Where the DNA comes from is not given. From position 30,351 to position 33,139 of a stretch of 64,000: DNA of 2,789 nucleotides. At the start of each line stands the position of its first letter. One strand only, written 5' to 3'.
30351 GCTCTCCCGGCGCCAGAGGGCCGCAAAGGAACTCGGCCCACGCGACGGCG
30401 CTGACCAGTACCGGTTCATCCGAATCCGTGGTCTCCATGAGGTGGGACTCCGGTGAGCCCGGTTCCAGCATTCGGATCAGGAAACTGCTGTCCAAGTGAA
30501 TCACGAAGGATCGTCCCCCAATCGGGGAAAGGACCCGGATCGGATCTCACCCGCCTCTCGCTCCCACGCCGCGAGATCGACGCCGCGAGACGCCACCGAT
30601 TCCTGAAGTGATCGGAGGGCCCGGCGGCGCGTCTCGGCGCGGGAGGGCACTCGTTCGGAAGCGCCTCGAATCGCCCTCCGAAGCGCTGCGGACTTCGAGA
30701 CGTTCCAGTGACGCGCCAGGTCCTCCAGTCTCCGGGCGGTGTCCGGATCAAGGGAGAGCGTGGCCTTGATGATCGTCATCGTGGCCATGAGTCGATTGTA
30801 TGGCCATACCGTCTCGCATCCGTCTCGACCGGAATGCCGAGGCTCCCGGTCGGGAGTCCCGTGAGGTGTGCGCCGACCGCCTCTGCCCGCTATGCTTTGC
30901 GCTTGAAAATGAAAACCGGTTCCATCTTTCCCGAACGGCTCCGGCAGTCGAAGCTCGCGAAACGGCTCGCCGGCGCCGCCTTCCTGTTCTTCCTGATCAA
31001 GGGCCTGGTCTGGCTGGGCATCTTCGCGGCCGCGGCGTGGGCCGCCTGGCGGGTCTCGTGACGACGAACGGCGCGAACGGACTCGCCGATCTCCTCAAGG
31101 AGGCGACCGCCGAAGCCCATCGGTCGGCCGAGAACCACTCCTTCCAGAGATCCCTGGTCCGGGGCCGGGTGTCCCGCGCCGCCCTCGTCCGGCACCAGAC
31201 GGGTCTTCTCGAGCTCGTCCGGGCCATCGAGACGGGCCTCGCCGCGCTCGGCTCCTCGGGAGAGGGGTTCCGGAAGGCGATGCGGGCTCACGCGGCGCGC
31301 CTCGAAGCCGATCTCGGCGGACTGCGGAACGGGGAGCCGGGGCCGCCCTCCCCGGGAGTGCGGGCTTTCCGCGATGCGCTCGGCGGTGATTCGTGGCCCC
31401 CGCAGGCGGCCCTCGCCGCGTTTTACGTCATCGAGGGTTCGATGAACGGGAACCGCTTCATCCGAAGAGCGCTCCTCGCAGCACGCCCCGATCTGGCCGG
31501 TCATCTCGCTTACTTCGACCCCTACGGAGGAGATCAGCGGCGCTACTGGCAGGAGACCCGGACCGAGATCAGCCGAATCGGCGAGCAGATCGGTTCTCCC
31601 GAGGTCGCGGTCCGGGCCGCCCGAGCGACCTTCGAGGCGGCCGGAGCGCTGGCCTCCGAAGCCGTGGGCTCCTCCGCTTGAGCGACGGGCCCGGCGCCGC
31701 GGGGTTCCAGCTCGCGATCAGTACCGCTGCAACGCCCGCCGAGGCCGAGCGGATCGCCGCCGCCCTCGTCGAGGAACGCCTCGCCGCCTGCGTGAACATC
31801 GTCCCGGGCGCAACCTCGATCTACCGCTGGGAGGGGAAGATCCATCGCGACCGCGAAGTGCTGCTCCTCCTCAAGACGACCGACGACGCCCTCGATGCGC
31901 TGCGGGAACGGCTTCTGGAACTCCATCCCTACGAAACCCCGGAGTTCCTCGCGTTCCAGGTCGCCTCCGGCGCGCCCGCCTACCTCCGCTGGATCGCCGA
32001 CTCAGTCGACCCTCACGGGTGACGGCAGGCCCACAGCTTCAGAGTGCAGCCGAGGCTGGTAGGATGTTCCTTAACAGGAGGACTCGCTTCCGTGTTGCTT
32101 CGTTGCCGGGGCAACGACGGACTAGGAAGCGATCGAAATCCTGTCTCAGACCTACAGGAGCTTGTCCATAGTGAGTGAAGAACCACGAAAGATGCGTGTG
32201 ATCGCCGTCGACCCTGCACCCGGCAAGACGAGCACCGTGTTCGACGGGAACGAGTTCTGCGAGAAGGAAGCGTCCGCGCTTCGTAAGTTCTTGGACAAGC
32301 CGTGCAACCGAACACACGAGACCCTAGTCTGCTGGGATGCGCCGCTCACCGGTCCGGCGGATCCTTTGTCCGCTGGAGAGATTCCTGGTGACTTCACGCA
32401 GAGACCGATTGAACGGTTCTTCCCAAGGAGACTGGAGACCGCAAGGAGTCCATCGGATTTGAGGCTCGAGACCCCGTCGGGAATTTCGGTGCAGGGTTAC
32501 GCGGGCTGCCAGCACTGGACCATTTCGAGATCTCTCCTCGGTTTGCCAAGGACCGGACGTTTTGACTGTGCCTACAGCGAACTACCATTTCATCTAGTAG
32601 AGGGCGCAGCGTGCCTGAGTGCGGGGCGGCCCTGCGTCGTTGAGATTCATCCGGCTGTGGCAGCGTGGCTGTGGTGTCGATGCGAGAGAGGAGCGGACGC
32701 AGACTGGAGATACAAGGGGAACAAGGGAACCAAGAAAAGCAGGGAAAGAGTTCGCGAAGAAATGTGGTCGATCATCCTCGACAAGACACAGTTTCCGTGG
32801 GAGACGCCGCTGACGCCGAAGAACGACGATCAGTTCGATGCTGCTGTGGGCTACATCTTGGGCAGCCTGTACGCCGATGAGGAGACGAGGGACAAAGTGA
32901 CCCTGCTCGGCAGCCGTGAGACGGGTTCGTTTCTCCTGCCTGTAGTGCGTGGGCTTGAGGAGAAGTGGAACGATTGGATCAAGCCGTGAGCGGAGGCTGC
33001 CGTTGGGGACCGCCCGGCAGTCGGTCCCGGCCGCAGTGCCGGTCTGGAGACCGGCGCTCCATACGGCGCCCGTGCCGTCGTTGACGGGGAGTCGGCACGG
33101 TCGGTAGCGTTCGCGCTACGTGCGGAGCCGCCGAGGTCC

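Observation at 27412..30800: Decayed integrative/defence islet: integrase 3' remnant fused to a beta-lactamase-family gene stub, OLD/PARIS-like ATPase–TOPRIM, methylase fragment, truncated vapC, intact vapB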

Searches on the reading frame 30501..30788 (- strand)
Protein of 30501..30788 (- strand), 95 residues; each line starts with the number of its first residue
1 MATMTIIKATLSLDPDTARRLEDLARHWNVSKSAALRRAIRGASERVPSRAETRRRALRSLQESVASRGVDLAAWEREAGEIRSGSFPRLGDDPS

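Call 4: search_protein_families(library=pfam, proteins=[window:30501-30788:-], max_evalue=0.01)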
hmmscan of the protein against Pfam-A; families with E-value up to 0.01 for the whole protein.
window:30501-30788:- (95 aa): 2 families
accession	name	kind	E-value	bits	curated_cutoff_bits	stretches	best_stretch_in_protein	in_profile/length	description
PF01402.27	RHH_1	-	1.4e-05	25.3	20.5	1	10-41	3-34/39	Ribbon-helix-helix protein, copG family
PF07704.17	PSK_trans_fac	-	0.0025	19.1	28.3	1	14-69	7-63/82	Rv0623-like transcription factor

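Call 7: search_protein_families(library=padloc, proteins=[window:30501-30788:-], max_evalue=0.1)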
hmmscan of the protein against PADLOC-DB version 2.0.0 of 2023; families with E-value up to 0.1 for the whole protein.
window:30501-30788:- (95 aa): 0 families

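Call 8: search_protein_families(library=ncbifam, proteins=[window:30501-30788:-], max_evalue=0.1)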
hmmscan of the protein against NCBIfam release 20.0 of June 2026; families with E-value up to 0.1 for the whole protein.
window:30501-30788:- (95 aa): 3 families
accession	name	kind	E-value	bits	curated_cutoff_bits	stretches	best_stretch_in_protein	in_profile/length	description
NF048017.1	antitoxin_RelB_like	equivalog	0.00075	19.7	50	1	13-42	2-31/70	type II toxin-antitoxin system RelB family antitoxin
NF033885.1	conj_TraP_IncI1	equivalog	0.0034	17.1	135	1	28-84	72-128/217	conjugal transfer protein TraP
NF053762.1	aCcr1_fam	equivalog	0.0077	16.1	60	1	10-41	4-35/38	aCcr1 family cell cycle regulator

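Call 10: find_encoding_contigs(protein=window:30501-30788:-, flank=10000, max_places=6)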
Protein window:30501-30788:- (95 aa): no gene with exactly this product is on record in the collection.

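Call 59: find_homologous_proteins(query=window:30501-30788:-, max_evalue=1e-8)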
Query window:30501-30788:- (95 aa): 32 proteins with E <= 1e-8 among 63 candidates.
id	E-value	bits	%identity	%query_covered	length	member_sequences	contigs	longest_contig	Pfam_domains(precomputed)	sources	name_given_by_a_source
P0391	2.4e-38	148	84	99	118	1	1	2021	PF01402.28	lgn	-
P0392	4.3e-30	121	70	99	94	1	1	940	PF01402.28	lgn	-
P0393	4.9e-29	118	71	99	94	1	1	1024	PF01402.28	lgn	-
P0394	6.7e-29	117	71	99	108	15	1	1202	-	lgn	-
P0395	1.0e-28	117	72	93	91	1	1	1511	PF01402.28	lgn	-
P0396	1.9e-28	116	69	99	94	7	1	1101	-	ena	-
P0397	2.2e-28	116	72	99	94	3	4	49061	PF01402.28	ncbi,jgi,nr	ncbi:MAG: ribbon-helix-helix protein, CopG family [Acidobacteria bacterium]|nr:ribbon-helix-helix pr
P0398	1.7e-27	113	66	99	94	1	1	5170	PF01402.28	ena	-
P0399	2.1e-27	113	68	99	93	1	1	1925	PF01402.28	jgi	jgi:hypothetical protein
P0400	2.2e-27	113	69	92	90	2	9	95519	PF01402.28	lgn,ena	-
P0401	3.2e-26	109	67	97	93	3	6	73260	PF01402.28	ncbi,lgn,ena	-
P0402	3.5e-26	109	67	97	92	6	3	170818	PF01402.28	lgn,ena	-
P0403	1.1e-24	104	68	88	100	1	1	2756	PF01402.28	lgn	-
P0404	3.1e-21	93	64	99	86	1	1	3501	-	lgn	-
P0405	8.4e-14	69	53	99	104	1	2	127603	PF01402.28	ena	-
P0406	9.0e-14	69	50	99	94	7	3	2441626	PF01402.28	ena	-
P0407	9.4e-14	69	71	52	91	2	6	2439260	PF01402.28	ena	-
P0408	1.1e-13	69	50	99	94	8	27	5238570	PF01402.28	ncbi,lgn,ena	-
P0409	1.5e-12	65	70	45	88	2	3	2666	PF01402.28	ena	-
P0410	2.0e-12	65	49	91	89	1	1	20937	PF01402.28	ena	-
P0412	1.7e-11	62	56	84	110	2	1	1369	PF01402.28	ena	-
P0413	5.5e-11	60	46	94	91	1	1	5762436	PF01402.28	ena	-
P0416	3.4e-9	55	61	67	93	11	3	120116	PF01402.28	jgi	jgi:hypothetical protein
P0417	4.4e-9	54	41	99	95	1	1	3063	PF01402.28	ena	-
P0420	6.8e-9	54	63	52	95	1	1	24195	PF01402.28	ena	-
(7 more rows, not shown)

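Call 60: find_encoding_contigs(protein=P0397, flank=8000, max_places=2)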
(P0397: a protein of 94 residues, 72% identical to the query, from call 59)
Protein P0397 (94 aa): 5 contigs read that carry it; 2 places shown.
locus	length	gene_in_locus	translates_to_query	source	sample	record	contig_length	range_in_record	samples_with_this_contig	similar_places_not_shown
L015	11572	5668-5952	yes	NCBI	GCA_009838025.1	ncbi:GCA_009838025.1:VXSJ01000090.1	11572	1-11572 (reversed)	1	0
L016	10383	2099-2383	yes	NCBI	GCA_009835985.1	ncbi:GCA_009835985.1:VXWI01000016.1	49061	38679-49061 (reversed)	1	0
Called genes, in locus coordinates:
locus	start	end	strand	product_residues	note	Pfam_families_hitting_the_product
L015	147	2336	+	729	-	PF13174:TPR_6 (faint), PF01464:SLT, PF27553:SLT_superhelical (weak)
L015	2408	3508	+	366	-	PF00155:Aminotran_1_2, PF01041:DegT_DnrJ_EryC1 (weak), PF01053:Cys_Met_Meta_PP (weak)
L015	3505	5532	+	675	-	PF07719:TPR_2 (faint)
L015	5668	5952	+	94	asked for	PF01402:RHH_1 (weak)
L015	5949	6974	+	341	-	PF01850:PIN, PF14088:DUF4268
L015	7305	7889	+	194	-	-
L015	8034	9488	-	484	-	PF01979:Amidohydro_1, PF07969:Amidohydro_3 (weak)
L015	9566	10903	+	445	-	-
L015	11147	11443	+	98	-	-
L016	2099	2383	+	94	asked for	PF01402:RHH_1 (weak)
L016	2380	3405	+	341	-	PF01850:PIN, PF14088:DUF4268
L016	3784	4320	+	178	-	-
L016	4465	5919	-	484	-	PF01979:Amidohydro_1, PF07969:Amidohydro_3 (weak)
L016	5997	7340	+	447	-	-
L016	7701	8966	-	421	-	-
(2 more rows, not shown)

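Call 61: find_encoding_contigs(protein=P0400, flank=8000, max_places=2)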
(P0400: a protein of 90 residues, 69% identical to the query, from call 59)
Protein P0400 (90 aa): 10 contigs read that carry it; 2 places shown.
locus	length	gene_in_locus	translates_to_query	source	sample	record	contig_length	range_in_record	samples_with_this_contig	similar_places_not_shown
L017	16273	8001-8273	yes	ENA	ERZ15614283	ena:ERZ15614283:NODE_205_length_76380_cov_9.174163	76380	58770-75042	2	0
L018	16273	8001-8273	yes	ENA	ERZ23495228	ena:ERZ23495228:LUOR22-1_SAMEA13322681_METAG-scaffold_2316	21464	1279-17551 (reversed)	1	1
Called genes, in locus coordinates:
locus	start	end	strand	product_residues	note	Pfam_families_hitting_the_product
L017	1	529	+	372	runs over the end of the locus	PF00595:PDZ (weak), PF17820:PDZ_6, PF03572:Peptidase_S41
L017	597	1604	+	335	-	PF02618:YceG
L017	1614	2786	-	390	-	PF00108:Thiolase_N, PF00109:ketoacyl-synt (weak), PF02803:Thiolase_C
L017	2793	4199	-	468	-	PF05138:PaaA_PaaC (weak)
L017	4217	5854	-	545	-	PF00378:ECH_1, PF16113:ECH_2 (weak)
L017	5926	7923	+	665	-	PF26549:Tricorn_N, PF07676:PD40 (weak), PF02129:Peptidase_S15, PF00326:Peptidase_S9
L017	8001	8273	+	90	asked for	PF01402:RHH_1 (faint)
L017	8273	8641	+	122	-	PF01850:PIN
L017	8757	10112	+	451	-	PF00364:Biotin_lipoyl, PF02817:E3_binding, PF00198:2-oxoacid_dh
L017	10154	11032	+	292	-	PF16881:LIAS_N, PF04055:Radical_SAM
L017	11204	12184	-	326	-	PF02779:Transket_pyr, PF02780:Transketolase_C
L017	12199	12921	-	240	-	PF21948:LplA-B_cat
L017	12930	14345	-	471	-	PF00890:FAD_binding_2, PF01134:GIDA (weak), PF03486:HI0933_like (faint), PF07992:Pyr_redox_2, PF12831:FAD_oxidored, PF13450:NAD_binding_8 (faint), PF00070:Pyr_redox, PF02852:Pyr_redox_dim, +1 more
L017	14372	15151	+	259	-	-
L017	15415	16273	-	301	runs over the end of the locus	PF02540:NAD_synthase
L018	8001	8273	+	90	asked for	PF01402:RHH_1 (faint)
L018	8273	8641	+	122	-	PF01850:PIN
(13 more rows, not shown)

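Call 62: find_encoding_contigs(protein=P0391, flank=8000, max_places=2)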
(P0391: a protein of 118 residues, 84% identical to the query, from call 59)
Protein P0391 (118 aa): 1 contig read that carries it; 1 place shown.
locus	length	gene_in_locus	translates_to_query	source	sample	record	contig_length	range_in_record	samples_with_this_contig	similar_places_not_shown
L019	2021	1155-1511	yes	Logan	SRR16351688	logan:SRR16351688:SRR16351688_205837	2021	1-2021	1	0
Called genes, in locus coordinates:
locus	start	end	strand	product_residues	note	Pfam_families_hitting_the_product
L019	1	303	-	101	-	?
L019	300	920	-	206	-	PF01126:Heme_oxygenase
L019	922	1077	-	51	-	-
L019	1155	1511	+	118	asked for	PF01402:RHH_1 (weak)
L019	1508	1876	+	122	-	PF01850:PIN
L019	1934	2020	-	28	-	?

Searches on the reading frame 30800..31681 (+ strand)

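Call 4: search_protein_families(library=pfam, proteins=[window:30800-31681:+], max_evalue=0.01)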
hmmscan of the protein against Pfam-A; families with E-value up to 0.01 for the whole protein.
window:30800-31681:+ (293 aa): 1 family
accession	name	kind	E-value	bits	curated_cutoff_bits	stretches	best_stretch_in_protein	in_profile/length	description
PF01126.25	Heme_oxygenase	-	1.7e-08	35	23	1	95-280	3-197/204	Heme oxygenase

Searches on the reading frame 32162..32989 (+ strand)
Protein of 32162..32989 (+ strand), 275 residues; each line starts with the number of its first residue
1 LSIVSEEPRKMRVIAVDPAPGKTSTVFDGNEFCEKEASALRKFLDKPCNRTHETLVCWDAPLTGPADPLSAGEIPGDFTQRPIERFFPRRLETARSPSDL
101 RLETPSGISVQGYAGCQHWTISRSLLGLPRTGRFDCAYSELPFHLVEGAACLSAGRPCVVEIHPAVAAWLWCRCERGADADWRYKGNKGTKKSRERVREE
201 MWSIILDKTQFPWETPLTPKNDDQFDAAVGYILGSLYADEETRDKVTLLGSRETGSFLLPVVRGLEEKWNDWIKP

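Call 4: search_protein_families(library=pfam, proteins=[window:32162-32989:+], max_evalue=0.01)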
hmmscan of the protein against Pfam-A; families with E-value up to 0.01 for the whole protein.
window:32162-32989:+ (275 aa): 1 family
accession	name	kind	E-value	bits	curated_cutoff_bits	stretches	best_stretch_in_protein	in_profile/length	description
PF04250.19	DUF429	-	0.0003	21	23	1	154-235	124-198/214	Protein of unknown function (DUF429)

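Call 7: search_protein_families(library=padloc, proteins=[window:32162-32989:+], max_evalue=0.1)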
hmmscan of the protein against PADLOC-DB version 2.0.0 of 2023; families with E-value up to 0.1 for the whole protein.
window:32162-32989:+ (275 aa): 0 families

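Call 8: search_protein_families(library=ncbifam, proteins=[window:32162-32989:+], max_evalue=0.1)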
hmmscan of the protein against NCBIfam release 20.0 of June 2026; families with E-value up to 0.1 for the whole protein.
window:32162-32989:+ (275 aa): 0 families
